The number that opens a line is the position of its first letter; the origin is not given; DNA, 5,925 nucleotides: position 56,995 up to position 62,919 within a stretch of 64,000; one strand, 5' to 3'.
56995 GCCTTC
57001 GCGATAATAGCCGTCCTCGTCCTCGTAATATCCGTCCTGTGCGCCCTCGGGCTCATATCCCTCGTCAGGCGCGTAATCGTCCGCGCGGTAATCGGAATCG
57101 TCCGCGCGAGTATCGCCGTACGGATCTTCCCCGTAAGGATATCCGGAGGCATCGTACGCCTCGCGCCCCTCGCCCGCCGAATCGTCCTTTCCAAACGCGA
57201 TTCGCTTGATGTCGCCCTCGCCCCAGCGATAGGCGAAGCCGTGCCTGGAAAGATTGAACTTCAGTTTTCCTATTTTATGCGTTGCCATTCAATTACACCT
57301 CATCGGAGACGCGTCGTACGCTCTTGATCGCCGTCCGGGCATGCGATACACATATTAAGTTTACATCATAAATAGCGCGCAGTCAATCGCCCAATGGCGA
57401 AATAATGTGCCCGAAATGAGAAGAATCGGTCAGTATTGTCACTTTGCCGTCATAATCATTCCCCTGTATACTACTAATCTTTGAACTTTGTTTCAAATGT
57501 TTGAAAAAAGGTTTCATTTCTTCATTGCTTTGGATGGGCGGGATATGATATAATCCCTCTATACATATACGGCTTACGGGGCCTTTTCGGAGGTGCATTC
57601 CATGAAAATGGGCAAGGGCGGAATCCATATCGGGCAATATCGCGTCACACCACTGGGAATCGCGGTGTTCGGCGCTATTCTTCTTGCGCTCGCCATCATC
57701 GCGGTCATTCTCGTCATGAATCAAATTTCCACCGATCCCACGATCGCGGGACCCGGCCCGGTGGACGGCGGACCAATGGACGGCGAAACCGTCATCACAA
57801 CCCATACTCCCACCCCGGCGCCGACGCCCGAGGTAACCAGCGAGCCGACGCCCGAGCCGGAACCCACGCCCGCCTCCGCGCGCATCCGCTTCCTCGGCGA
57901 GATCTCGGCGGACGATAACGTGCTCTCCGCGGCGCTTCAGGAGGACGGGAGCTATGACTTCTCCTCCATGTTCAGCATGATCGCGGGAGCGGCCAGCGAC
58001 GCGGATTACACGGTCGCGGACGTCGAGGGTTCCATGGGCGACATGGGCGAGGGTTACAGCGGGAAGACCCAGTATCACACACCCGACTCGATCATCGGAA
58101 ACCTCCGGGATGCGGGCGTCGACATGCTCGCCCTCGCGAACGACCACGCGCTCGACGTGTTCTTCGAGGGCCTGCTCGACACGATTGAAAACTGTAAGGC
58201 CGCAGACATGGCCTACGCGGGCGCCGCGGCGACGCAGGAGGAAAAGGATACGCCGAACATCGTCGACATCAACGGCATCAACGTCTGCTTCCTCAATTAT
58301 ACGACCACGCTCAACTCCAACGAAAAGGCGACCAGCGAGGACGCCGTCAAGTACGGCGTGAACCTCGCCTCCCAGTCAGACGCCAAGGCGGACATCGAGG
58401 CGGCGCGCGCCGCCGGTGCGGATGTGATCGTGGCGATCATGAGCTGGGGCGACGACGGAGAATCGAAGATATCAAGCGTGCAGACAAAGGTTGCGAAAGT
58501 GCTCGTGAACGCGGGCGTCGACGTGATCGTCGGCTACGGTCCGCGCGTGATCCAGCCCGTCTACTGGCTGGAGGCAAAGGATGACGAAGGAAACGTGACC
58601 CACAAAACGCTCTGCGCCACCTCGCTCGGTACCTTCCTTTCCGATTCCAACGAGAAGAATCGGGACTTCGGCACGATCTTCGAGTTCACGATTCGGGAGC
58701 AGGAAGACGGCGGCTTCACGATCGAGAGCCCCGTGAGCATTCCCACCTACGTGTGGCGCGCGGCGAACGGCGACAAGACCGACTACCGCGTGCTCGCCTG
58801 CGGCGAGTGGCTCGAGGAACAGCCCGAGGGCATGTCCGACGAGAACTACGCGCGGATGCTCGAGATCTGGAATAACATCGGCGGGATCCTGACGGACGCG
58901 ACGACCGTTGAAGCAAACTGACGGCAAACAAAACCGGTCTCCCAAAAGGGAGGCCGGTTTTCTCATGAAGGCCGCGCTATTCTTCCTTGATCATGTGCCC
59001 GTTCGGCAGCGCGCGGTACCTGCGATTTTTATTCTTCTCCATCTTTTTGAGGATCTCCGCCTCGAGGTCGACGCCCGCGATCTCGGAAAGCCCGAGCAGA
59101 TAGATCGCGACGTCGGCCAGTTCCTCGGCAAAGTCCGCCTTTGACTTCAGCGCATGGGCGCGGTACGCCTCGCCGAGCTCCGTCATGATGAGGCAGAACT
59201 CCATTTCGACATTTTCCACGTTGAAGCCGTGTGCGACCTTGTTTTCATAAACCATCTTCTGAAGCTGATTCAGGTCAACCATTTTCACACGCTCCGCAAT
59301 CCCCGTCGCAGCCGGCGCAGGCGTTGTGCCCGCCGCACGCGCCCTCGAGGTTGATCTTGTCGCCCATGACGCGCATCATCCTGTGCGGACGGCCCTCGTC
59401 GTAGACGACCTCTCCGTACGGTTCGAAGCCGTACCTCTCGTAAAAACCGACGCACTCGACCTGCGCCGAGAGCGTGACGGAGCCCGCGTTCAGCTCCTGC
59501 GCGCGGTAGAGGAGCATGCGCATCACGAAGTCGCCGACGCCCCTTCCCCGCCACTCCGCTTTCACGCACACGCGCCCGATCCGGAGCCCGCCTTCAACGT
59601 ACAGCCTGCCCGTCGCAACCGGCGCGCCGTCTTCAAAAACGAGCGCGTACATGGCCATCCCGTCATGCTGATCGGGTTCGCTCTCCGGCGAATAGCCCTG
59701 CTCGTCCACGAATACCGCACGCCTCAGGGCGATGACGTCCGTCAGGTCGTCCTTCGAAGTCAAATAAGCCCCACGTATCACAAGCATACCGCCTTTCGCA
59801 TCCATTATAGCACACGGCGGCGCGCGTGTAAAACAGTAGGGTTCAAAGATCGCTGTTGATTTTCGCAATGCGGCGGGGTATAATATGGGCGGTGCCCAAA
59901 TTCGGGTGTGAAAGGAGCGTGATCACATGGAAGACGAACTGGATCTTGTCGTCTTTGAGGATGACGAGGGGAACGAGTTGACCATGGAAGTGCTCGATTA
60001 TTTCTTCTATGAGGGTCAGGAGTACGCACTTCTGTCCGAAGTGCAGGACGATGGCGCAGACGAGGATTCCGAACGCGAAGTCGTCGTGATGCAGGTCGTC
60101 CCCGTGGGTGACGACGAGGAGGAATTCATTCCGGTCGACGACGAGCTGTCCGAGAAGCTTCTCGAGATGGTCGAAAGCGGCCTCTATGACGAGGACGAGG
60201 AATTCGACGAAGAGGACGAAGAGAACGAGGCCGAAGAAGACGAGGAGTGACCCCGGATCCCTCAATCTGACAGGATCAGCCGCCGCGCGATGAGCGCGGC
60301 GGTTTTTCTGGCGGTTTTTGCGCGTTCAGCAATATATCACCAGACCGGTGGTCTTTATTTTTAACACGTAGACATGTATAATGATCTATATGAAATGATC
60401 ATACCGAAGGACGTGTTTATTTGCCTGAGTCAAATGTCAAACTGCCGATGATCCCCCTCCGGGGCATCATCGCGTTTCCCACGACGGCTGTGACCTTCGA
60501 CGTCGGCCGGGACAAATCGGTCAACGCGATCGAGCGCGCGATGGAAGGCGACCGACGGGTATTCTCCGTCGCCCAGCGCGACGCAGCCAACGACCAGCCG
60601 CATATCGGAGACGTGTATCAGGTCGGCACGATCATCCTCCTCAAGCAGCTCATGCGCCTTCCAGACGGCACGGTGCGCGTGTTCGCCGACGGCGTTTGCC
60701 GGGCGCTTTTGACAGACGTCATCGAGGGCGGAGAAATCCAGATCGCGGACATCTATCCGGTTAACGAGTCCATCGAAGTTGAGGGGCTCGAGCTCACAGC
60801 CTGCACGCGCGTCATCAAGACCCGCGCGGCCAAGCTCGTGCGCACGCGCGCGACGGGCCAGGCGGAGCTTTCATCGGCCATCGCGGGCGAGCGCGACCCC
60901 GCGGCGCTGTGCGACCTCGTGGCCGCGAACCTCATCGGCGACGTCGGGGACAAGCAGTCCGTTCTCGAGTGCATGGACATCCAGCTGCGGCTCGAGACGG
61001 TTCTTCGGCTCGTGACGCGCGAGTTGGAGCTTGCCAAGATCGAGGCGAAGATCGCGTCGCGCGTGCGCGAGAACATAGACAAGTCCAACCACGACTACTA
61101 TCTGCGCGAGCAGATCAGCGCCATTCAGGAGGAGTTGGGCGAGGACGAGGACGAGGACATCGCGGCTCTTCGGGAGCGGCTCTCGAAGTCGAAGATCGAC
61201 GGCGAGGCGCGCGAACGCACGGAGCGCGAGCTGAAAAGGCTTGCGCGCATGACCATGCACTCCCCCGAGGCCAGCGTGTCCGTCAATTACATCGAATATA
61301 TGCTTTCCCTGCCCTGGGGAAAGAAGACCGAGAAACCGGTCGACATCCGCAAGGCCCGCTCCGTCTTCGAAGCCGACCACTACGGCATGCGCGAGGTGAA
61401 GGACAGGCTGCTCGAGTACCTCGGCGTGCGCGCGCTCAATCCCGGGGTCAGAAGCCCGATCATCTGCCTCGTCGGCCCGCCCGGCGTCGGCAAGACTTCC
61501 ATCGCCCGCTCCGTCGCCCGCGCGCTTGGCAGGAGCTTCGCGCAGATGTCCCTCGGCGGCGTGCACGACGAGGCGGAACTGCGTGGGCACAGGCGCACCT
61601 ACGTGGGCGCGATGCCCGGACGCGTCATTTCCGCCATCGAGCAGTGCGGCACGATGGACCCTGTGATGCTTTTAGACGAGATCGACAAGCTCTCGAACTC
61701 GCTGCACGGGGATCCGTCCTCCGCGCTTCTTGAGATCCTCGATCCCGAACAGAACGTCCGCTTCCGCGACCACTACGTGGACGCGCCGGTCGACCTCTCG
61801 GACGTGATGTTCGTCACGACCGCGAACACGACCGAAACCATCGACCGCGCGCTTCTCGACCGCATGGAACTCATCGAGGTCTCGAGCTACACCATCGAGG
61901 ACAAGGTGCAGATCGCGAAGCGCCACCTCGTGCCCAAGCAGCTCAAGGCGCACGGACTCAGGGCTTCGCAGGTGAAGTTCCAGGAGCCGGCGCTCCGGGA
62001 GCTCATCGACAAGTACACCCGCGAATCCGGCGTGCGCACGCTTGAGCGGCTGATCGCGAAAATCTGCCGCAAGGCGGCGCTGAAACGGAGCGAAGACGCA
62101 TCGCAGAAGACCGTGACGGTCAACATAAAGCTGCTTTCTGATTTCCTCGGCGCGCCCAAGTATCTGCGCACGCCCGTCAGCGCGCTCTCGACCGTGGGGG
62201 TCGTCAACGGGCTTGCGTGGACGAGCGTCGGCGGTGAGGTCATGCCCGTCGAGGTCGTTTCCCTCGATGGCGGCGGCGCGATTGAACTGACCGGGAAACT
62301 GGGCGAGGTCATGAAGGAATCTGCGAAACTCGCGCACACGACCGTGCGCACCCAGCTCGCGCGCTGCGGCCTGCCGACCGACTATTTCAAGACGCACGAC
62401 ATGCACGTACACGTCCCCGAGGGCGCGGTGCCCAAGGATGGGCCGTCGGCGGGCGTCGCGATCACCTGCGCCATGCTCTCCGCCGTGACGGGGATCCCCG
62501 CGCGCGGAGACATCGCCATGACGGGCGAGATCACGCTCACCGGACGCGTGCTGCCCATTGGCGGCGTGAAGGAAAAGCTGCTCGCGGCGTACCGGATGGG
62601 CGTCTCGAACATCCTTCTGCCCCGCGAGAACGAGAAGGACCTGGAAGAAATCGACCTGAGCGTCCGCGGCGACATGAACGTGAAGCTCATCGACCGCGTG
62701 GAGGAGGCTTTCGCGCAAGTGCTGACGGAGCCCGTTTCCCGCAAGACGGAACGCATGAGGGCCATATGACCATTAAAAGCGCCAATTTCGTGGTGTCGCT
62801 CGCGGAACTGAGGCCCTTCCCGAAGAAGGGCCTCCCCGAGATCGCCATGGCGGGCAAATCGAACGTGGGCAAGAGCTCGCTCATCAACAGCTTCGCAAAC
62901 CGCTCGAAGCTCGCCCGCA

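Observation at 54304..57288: Membrane protein displaying an array of 13 extracytoplasmic His/Cys3 zinc-ribbon-like modules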

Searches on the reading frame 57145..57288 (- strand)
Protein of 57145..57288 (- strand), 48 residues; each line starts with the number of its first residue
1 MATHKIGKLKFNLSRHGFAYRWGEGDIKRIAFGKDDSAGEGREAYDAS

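Call 80: search_protein_families(library=pfam, alignment_id=A8, max_evalue=10)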
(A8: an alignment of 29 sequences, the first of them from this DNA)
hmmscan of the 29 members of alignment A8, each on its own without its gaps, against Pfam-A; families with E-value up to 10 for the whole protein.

A. member 1, seq(48 aa): 1 family
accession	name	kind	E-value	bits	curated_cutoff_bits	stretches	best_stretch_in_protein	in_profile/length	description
PF14020.11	DUF4236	-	0.13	13.2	27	1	5-25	8-29/55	Protein of unknown function (DUF4236)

B. families by the number of members that match (of 29 scanned): 2 families
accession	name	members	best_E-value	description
PF14020.11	DUF4236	5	0.0031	Protein of unknown function (DUF4236)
PF24723.1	DUF7675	1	0.02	Family of unknown function (DUF7675)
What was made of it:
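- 57190..57288 (-): aa 1-33: conserved N-terminal small beta domain (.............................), weakly DUF4236-like. DUF4236 is sub-threshold in 5 of 29 members, best E 0.003 (call 80).
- On DUF4236 (PF14020), N-terminal domain: Five of 29 family N-termini hit, best E=0.003 (call 80).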

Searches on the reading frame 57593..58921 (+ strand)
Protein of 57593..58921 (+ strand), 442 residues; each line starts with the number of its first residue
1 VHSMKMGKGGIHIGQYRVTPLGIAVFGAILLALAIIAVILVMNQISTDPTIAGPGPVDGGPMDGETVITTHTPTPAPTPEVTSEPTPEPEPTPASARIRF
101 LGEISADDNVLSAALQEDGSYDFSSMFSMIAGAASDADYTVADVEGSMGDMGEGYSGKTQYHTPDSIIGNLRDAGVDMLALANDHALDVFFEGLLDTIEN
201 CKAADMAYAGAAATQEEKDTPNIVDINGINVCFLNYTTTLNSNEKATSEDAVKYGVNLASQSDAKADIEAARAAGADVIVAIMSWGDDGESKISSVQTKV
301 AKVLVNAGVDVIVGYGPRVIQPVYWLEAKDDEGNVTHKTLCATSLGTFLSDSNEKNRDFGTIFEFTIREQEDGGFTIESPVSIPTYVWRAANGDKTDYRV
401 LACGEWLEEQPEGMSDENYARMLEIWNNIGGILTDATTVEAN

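Call 3: search_protein_families(library=pfam, proteins=[window:57593-58921:+], max_evalue=1)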
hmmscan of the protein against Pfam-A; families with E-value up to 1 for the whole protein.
window:57593-58921:+ (442 aa): 2 families
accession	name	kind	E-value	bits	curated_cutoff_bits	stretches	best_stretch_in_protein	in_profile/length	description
PF09587.15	PGA_cap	-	6e-50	170.6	27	1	98-351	2-254/255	Bacterial capsule synthesis protein PGA_cap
PF19400.4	DUF5975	-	0.22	12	25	1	94-145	71-122/125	Family of unknown function (DUF5975)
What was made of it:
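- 57593..58921 (+): Divergently transcribed partner: membrane-anchored CapA/PgsA-like (PGA_cap) protein with one TM helix and a Pro/Thr linker. The likely true start is ATG 57602, after GGAGGTG. Pfam PF09587 E=6e-50 (call 3).
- On PGA_cap / CapA (PF09587), partner gene: 170.6 bits, E=6e-50, profile positions 2-254 of 255 (call 3).
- Checked: The divergent neighbour 57593..58921 (+) is a PGA_cap protein (Pfam E=6e-50, call 3).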

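Call 4: search_protein_families(library=ncbifam, proteins=[window:57593-58921:+], max_evalue=1)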
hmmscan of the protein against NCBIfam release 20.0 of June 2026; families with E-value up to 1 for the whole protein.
window:57593-58921:+ (442 aa): 4 families
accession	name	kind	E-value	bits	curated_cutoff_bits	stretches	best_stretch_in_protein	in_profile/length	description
NF038314.1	epimerase_MslH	equivalog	8.1e-10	37.7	700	2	165-246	68-149/439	lasso peptide C-terminal Trp epimerase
NF037973.1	metallo_SslE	exception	0.0019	15.6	3000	1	65-94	42-71/1519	lipoprotein metalloprotease SslE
NF004173.0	PRK05641.1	equivalog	0.072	13.6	199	0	68-113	50-89/153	putative acetyl-CoA carboxylase biotin carboxyl carrier protein subunit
NF033845.1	MSCRAMM_ClfB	exception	0.61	7.9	999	1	57-95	547-582/871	MSCRAMM family adhesin clumping factor ClfB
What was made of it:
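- Closest known: CapA/PgsA. Same: The neighbour matches PGA_cap at E=6e-50 and weakly matches the MslH model (E=8e-10, far below its cutoff) (calls 3, 4).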

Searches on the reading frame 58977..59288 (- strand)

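Call 60: search_protein_families(library=pfam, proteins=[window:58977-59288:-], max_evalue=0.0001)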
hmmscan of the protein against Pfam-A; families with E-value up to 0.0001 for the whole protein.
window:58977-59288:- (103 aa): 1 family
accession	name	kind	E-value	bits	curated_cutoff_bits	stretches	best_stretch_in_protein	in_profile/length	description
PF12643.12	MazG-like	-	6.2e-08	33.2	27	1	23-88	4-68/85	MazG-like family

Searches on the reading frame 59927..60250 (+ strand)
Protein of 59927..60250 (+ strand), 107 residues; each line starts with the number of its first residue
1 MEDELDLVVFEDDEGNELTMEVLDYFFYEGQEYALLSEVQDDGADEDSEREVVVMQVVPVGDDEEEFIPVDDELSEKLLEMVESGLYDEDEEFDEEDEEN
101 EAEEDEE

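Call 60: search_protein_families(library=pfam, proteins=[window:59927-60250:+], max_evalue=0.0001)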
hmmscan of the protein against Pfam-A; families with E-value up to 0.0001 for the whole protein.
window:59927-60250:+ (107 aa): 1 family
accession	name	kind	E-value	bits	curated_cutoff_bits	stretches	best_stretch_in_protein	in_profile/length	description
PF06949.16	DUF1292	-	1.6e-09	38.9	24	1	13-73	1-60/75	Protein of unknown function (DUF1292)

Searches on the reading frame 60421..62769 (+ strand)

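Call 60: search_protein_families(library=pfam, proteins=[window:60421-62769:+], max_evalue=0.0001)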
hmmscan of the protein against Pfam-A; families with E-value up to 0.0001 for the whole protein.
window:60421-62769:+ (782 aa): 10 families
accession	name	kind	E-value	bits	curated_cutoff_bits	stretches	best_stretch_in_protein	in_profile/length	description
PF05362.19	Lon_C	-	1.4e-78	263.6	21.1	1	567-769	2-204/205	Lon protease (S16) C-terminal proteolytic domain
PF02190.22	LON_substr_bdg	-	6.3e-37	127.9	28.7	1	7-200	1-200/200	ATP-dependent protease La (LON) substrate-binding domain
PF00004.35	AAA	-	1e-24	87.9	21.2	1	348-485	1-126/131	ATPase family associated with various cellular activities (AAA)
PF22667.2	Lon_lid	-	5.2e-22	77.7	27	1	509-564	1-56/57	Lon protease AAA+ ATPase lid domain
PF07728.20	AAA_5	-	1e-09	38.9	22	1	348-482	2-139/139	AAA domain (dynein-related subfamily)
PF13541.12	ChlI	-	6.3e-09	36.2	27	1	610-737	1-121/121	Subunit ChlI of Mg-chelatase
PF13191.12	AAA_16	-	7e-06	27.1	32.6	1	328-375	10-54/167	AAA ATPase domain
PF08298.17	AAA_PrkA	-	1.4e-05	24.8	25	1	310-370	51-110/358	PrkA AAA domain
PF07724.20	AAA_2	-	3.6e-05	24.3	27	0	348-473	6-128/166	AAA domain (Cdc48 subfamily)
PF13401.12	AAA_22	-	9.3e-05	23.2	27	0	346-425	6-97/130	AAA domain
